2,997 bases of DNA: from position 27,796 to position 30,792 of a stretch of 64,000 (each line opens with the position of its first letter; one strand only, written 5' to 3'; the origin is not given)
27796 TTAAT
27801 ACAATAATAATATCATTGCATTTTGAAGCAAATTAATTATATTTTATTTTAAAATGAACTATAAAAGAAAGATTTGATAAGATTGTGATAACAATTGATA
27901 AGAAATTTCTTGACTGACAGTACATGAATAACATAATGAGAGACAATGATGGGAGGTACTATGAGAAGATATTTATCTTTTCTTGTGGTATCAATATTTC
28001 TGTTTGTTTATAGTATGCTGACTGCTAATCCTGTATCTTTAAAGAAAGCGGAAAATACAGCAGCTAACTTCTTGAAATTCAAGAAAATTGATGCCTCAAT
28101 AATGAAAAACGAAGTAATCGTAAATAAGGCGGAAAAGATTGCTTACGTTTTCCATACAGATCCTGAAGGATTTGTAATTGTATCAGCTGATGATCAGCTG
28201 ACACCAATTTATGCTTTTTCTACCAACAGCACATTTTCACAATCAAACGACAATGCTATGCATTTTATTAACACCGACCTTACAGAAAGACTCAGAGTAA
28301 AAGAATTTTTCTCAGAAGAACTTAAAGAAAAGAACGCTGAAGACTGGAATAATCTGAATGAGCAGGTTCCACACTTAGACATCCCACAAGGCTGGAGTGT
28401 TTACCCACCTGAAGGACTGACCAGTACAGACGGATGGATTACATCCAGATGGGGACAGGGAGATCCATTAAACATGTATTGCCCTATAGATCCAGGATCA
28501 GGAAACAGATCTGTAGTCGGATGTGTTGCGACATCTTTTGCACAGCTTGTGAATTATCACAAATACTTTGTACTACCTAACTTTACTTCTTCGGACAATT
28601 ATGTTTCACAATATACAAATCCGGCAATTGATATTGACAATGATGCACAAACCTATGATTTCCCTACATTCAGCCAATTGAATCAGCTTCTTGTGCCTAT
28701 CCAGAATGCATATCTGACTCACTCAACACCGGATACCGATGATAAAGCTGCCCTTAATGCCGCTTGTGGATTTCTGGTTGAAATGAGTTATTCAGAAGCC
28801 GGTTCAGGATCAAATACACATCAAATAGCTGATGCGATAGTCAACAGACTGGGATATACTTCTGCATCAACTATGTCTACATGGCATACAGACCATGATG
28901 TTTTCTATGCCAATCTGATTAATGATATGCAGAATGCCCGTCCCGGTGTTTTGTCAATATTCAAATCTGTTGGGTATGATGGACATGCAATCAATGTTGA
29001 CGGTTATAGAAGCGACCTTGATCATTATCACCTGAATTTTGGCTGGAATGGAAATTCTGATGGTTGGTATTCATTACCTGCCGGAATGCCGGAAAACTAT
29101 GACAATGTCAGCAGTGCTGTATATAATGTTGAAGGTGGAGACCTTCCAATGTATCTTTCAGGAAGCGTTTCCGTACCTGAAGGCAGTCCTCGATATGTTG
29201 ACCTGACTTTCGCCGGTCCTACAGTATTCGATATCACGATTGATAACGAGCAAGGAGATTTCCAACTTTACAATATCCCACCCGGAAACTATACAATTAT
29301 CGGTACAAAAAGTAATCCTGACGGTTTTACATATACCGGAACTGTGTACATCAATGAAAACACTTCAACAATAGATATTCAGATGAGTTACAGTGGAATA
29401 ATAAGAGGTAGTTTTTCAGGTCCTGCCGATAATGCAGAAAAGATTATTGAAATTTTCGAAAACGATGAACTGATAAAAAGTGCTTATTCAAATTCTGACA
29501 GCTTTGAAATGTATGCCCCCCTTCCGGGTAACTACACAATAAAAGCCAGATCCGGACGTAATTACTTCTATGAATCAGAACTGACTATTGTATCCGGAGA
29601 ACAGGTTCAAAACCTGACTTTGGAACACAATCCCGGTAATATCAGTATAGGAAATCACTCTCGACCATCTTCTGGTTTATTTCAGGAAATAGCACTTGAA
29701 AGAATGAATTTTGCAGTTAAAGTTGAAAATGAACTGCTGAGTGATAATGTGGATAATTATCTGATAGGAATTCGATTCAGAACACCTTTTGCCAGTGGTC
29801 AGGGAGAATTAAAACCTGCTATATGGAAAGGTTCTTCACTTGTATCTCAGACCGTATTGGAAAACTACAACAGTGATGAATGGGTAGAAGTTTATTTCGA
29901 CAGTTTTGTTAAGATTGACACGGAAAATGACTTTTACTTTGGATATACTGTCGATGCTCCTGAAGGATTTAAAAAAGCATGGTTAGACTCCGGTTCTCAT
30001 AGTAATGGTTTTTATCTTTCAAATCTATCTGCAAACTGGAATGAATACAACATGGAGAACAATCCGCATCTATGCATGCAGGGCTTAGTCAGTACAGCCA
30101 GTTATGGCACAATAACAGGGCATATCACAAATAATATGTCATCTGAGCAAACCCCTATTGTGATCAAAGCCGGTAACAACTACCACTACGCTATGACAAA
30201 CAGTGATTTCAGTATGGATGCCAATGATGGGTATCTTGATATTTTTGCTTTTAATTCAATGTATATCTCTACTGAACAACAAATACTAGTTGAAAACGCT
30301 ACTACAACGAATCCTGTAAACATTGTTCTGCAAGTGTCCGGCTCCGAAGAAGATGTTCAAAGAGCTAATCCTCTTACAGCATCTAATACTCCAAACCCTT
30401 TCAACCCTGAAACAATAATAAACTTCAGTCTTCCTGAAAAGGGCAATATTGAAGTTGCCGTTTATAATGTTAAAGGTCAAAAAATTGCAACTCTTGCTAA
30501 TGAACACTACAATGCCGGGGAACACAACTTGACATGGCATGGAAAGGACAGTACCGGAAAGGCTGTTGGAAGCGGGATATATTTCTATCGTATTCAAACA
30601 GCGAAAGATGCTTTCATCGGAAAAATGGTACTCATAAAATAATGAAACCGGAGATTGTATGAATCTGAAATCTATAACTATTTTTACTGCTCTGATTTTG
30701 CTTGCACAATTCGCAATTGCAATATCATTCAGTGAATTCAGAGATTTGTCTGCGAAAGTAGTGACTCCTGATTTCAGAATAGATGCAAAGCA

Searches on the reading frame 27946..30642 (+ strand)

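Call 86: search_protein_families(library=pfam, proteins=[window:27946-30642:+], max_evalue=0.00001)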
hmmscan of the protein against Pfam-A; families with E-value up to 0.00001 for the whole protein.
window:27946-30642:+ (898 aa): 3 families
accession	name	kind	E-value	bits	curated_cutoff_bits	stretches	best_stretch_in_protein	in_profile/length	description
PF01640.23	Peptidase_C10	-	1.1e-33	117.5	26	1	169-375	1-194/194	Peptidase C10 family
PF13734.11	Inhibitor_I69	-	6.2e-13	49.5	25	1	27-102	1-83/98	Spi protease inhibitor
PF13860.13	FlgD_ig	-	3.1e-07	30.7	27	1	833-886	23-76/79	FlgD Ig-like domain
